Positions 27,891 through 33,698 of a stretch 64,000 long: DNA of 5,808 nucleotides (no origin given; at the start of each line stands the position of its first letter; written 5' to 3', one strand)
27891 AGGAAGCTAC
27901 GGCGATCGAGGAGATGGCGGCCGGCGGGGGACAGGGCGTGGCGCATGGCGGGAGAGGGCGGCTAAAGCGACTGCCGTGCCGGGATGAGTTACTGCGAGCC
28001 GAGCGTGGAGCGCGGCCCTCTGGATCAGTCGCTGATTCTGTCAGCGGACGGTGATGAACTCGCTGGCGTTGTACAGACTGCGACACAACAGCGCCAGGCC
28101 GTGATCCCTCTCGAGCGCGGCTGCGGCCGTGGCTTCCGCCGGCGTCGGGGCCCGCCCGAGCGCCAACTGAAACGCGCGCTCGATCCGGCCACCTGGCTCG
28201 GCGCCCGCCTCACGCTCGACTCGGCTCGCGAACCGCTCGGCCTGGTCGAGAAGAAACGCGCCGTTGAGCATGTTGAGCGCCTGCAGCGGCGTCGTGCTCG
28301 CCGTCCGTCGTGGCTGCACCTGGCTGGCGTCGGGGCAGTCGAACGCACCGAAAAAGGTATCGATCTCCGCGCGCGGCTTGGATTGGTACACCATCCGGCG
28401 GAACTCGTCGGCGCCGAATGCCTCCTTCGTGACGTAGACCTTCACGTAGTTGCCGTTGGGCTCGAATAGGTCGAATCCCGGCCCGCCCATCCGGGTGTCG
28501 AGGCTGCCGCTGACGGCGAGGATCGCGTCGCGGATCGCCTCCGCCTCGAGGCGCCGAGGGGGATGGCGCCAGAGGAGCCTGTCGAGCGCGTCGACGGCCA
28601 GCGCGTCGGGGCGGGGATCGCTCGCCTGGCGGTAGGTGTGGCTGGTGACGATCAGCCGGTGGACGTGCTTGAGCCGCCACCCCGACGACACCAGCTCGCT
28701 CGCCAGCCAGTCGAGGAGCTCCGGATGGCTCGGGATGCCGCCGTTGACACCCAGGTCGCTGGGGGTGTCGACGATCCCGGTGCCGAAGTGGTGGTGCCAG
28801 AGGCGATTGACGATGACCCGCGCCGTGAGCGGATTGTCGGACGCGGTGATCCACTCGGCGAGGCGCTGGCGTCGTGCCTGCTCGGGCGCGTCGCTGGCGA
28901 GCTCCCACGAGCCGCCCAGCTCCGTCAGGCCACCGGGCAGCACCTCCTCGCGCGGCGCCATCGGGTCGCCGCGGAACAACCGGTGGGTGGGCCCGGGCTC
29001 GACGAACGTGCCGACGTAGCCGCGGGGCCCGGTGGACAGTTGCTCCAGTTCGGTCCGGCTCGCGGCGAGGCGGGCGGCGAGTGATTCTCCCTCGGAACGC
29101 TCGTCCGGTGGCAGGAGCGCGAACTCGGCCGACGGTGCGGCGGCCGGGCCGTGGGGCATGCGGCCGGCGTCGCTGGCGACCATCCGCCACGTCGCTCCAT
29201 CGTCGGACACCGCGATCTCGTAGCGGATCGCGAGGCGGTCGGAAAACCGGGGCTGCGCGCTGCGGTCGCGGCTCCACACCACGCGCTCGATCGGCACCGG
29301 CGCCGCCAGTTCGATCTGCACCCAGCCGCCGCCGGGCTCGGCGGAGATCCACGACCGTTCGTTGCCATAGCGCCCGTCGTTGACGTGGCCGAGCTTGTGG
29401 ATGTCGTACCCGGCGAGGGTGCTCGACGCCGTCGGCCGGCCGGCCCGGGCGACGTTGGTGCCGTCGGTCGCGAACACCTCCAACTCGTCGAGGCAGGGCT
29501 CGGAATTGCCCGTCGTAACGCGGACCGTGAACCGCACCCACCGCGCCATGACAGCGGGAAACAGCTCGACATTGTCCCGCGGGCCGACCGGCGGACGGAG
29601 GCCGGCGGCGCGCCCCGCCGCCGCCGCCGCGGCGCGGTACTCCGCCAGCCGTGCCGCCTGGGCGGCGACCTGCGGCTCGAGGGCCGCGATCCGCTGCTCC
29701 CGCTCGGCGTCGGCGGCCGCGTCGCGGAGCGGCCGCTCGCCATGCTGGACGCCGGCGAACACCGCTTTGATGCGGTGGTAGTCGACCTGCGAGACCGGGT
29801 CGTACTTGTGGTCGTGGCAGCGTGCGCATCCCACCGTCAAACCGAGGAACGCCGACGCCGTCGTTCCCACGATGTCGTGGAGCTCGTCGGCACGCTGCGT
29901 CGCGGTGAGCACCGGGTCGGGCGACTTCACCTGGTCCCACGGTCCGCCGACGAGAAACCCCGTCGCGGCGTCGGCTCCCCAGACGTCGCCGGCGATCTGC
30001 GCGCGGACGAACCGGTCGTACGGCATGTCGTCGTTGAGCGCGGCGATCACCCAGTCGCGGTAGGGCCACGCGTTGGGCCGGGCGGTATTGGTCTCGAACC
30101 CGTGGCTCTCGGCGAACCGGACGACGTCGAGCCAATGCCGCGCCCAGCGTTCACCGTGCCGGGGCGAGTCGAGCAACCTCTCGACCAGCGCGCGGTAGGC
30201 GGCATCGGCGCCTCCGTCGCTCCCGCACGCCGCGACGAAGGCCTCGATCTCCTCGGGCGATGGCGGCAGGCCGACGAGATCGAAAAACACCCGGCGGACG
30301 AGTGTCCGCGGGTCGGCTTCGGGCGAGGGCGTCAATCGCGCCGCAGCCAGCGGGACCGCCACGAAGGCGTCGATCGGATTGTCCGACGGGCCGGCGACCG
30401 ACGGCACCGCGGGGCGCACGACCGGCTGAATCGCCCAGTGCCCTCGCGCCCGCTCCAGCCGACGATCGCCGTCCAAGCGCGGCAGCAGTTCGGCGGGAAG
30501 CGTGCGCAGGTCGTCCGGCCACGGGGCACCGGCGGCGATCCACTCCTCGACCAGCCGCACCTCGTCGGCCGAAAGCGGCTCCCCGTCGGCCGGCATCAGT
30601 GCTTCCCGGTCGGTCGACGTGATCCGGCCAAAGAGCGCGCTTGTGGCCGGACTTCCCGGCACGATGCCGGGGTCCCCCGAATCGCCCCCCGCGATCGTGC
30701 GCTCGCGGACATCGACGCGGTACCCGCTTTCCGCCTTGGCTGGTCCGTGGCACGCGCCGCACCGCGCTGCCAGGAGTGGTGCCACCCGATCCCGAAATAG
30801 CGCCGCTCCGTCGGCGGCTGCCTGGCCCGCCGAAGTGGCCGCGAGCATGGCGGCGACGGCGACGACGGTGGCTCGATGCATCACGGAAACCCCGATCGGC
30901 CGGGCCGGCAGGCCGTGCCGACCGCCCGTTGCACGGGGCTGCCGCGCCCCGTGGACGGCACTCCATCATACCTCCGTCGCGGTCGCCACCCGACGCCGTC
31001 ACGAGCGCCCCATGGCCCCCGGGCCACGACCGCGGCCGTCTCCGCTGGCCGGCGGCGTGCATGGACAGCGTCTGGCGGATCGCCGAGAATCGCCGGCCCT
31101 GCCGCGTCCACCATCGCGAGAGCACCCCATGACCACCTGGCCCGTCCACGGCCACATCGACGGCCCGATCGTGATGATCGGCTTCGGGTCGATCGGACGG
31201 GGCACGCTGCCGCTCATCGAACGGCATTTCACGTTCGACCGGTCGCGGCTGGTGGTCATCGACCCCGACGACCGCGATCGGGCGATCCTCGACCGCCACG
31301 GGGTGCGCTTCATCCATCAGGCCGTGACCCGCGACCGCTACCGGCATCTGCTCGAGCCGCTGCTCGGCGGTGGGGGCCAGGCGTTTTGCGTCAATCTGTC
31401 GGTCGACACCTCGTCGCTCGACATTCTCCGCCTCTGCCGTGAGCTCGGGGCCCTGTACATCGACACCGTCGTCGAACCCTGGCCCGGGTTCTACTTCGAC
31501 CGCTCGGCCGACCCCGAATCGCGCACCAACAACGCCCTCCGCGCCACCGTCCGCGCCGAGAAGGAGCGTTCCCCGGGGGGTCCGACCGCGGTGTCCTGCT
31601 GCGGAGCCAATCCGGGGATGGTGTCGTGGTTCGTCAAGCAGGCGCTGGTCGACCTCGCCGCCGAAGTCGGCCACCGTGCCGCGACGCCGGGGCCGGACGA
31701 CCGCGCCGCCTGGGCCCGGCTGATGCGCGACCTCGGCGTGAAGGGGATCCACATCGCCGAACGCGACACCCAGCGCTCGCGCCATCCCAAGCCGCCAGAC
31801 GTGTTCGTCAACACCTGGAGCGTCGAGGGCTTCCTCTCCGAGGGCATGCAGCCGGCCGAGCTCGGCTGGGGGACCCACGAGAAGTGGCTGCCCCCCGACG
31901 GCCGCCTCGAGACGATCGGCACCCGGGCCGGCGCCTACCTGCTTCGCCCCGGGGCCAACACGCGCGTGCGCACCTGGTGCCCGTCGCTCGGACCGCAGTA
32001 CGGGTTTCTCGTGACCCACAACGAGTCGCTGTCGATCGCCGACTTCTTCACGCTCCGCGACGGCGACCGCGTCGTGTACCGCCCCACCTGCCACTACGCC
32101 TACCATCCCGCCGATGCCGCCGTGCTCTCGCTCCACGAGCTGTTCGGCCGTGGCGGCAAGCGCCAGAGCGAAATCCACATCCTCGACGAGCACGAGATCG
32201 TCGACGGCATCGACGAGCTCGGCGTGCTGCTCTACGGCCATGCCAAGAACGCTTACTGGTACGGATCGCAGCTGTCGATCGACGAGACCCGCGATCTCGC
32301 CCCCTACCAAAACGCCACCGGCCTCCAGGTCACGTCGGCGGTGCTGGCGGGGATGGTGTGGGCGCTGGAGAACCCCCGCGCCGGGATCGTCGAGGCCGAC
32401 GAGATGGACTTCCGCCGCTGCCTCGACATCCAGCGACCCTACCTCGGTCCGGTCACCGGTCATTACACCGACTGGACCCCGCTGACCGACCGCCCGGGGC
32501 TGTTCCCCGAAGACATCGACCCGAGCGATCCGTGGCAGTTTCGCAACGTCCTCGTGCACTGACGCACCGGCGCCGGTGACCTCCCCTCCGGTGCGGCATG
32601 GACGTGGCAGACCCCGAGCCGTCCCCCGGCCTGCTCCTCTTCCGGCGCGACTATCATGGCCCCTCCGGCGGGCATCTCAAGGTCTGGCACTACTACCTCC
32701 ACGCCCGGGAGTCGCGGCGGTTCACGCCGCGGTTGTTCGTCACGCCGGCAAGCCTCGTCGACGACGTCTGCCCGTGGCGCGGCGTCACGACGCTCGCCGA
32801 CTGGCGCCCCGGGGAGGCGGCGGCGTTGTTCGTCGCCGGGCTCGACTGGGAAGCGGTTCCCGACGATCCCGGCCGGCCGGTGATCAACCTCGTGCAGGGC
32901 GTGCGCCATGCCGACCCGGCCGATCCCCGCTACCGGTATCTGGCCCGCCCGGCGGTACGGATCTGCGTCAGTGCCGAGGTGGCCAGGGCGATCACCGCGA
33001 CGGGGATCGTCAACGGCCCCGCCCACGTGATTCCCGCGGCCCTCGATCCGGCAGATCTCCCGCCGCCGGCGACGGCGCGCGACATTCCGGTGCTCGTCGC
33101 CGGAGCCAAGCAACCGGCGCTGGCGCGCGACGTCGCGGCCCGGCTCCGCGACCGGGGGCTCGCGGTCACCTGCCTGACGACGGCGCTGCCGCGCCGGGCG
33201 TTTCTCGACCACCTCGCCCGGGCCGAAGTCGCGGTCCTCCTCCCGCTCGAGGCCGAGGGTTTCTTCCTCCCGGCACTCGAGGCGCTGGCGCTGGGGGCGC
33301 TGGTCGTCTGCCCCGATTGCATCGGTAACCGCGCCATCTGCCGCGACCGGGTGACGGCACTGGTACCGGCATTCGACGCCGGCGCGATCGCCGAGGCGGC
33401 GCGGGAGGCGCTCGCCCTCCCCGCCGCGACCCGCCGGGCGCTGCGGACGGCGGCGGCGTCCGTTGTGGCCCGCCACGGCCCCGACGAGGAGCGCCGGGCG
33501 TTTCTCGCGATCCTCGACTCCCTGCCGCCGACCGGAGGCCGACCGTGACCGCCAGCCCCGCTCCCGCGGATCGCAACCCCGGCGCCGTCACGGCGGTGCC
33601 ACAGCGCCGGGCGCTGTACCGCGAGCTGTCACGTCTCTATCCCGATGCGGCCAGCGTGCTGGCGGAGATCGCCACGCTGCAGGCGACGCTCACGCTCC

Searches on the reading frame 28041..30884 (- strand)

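Call 25: search_protein_families(library=pfam, proteins=[window:28041-30884:-], max_evalue=0.001)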
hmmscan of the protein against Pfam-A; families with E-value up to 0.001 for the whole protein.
window:28041-30884:- (947 aa): 5 families
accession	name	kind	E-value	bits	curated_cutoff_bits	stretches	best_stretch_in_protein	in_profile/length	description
PF07587.16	PSD1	-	9.6e-92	307.2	28.5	1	671-923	1-242/244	Protein of unknown function (DUF1553)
PF07583.16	PSCyt2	-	1.1e-76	257.9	29.8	1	170-380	1-208/209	Protein of unknown function (DUF1549)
PF07635.16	PSCyt1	-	1.3e-15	58.2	22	1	42-98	1-56/59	Planctomycete cytochrome C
PF00754.31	F5_F8_type_C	-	5.3e-06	27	28.2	1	485-571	3-82/127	F5/8 type C domain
PF22633.2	F5_F8_type_C_2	-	0.0001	23.2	27.8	1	501-572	2-68/91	NedA-like, galactose-binding domain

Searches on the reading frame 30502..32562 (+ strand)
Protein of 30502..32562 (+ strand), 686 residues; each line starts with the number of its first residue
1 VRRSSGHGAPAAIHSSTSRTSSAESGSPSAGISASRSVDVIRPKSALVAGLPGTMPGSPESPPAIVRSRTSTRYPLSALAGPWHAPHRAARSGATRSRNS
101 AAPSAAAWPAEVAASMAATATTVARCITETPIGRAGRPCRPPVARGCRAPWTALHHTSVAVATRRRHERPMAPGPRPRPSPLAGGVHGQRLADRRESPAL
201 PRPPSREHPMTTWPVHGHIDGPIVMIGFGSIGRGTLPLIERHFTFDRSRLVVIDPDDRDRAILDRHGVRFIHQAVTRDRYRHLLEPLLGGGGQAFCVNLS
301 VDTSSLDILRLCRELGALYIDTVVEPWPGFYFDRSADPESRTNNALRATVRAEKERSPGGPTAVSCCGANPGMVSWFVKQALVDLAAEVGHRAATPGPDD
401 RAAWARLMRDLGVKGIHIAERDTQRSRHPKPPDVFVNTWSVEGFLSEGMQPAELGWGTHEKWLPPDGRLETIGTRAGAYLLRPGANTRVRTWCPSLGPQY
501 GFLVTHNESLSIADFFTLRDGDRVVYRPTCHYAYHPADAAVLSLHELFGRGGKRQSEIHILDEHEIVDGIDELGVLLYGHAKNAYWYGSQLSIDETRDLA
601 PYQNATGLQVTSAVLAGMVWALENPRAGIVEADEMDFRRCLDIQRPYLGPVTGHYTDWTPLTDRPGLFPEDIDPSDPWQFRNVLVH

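Call 25: search_protein_families(library=pfam, proteins=[window:30502-32562:+], max_evalue=0.001)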
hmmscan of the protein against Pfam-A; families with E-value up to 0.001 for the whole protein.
window:30502-32562:+ (686 aa): 2 families
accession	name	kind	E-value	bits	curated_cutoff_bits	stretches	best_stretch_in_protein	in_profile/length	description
PF16653.10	Sacchrp_dh_C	-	7.1e-35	121.8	31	1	368-654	1-263/265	Saccharopine dehydrogenase C-terminal domain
PF03435.24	Sacchrp_dh_NADP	-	1.1e-32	113.6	25.1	1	223-364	1-129/129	Saccharopine dehydrogenase NADP binding domain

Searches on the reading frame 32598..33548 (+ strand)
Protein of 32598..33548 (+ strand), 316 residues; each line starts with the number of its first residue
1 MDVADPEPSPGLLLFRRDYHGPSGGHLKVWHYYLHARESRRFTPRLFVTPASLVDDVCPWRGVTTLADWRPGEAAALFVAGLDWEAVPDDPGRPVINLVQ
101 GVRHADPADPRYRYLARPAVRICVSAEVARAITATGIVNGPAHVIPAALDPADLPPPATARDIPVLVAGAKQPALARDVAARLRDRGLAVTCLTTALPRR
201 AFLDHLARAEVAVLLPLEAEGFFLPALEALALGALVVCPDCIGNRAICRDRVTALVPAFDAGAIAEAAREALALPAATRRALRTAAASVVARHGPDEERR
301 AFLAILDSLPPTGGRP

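Call 25: search_protein_families(library=pfam, proteins=[window:32598-33548:+], max_evalue=0.001)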
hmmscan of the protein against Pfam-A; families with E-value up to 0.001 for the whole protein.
window:32598-33548:+ (316 aa): 2 families
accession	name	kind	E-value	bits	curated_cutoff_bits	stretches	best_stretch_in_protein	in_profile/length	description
PF13692.12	Glyco_trans_1_4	-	1.3e-09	38.9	27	1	162-272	33-140/142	Glycosyl transferases group 1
PF00534.26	Glycos_transf_1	-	6.1e-08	32.8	26.4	1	189-286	73-169/172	Glycosyl transferases group 1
